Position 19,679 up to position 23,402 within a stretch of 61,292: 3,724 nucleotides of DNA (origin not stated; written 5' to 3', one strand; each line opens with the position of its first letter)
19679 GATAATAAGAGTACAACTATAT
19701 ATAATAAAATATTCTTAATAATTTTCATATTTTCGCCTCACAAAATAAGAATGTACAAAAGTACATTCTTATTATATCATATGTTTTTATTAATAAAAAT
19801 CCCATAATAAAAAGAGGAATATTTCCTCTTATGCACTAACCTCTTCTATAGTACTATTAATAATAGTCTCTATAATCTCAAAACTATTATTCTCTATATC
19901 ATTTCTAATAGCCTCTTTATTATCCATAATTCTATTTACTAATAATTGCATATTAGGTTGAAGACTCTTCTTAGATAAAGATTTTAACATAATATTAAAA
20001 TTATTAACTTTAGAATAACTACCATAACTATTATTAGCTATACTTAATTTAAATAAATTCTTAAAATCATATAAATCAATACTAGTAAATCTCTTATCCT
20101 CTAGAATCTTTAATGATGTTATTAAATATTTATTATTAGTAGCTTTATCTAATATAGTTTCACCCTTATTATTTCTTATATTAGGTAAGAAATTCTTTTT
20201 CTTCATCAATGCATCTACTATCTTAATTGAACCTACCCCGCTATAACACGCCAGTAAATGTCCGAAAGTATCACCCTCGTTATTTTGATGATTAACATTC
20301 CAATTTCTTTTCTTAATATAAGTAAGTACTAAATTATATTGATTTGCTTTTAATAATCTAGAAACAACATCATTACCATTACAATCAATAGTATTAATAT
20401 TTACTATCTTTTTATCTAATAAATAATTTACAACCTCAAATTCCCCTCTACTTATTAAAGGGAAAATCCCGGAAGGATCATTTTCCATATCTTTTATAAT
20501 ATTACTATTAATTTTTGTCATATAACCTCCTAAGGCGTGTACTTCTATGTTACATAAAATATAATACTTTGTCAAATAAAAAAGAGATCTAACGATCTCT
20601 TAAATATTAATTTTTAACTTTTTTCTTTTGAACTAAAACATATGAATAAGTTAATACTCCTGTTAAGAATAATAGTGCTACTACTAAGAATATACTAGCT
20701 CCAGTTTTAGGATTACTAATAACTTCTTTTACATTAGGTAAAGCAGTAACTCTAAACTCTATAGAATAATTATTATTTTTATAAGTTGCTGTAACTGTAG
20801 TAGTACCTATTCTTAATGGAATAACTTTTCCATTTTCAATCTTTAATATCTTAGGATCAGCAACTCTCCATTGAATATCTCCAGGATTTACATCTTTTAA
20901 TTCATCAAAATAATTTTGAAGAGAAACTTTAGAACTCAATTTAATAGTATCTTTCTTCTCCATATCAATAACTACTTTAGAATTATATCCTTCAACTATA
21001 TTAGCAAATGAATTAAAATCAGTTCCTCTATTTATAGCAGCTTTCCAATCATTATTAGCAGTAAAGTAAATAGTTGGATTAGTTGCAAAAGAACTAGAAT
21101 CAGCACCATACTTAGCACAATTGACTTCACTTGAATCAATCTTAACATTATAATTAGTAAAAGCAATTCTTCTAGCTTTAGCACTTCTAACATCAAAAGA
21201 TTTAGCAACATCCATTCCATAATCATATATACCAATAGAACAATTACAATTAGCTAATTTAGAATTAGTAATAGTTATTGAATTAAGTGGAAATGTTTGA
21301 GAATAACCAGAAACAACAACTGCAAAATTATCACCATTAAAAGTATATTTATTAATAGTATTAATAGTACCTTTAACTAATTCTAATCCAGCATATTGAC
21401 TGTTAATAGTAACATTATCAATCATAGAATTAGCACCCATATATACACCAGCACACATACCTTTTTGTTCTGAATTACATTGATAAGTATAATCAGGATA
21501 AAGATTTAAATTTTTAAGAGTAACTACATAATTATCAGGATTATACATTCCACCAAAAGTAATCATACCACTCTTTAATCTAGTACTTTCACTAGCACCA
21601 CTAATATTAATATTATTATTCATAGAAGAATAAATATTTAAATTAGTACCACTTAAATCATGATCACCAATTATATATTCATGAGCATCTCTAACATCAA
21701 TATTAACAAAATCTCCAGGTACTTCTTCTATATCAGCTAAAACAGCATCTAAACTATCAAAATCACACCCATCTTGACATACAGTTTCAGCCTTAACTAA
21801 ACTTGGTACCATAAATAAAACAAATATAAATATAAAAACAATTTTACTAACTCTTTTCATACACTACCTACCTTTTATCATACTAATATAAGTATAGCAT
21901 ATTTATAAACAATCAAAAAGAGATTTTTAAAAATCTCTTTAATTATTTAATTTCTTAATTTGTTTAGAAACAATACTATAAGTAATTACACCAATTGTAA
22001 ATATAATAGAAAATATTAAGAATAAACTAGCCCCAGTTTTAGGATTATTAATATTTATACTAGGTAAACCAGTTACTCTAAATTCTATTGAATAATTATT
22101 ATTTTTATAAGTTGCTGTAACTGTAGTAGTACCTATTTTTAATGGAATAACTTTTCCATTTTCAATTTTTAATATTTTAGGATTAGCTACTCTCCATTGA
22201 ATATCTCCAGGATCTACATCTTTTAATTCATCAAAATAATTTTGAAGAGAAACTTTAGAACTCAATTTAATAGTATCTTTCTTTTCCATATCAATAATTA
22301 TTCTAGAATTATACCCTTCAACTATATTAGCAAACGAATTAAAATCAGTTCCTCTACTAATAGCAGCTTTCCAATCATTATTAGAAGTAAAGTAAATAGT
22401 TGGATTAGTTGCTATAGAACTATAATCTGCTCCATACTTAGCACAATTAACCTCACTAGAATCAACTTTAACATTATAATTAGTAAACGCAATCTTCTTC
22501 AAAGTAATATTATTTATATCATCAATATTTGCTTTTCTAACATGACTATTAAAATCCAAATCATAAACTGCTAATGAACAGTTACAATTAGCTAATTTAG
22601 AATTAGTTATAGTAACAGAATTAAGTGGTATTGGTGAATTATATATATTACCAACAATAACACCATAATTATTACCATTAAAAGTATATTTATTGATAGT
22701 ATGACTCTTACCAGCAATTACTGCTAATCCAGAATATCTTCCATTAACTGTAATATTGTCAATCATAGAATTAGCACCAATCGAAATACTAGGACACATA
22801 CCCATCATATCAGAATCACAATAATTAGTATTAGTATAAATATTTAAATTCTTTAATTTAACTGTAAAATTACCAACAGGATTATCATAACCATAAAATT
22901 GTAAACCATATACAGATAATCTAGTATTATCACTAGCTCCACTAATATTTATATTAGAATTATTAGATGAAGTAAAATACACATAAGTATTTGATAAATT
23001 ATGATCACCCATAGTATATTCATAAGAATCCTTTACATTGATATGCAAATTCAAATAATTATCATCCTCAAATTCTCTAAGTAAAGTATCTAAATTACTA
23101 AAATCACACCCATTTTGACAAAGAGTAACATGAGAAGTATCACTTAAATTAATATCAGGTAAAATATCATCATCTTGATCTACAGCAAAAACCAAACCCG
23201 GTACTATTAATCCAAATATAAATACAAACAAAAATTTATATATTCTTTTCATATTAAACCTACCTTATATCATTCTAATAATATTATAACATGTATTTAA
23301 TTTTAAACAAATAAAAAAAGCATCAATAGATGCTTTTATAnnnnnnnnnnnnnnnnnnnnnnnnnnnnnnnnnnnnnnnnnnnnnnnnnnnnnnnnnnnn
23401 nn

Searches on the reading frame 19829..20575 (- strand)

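Call 39: search_protein_families(library=pfam, proteins=[window:19829-20575:-], max_evalue=0.001)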
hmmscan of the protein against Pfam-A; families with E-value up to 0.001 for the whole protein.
window:19829-20575:- (248 aa): 2 families
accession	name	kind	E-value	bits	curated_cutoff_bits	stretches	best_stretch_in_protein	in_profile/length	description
PF12796.13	Ank_2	-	4.2e-07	30.9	27.3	1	78-150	8-72/90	Ankyrin repeats (3 copies)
PF13637.12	Ank_4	-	9.3e-06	26.3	22.7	0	75-103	5-32/50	Ankyrin repeats (many copies)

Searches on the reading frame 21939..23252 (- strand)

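Call 39: search_protein_families(library=pfam, proteins=[window:21939-23252:-], max_evalue=0.001)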
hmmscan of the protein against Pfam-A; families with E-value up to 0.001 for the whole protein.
window:21939-23252:- (437 aa): 1 family
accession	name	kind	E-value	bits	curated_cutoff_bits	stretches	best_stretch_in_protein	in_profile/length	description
PF21461.3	HL_N-beta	-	0.00011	22.3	27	1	350-386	13-48/57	Hyaluronate lyase, N-terminal beta-sheet domain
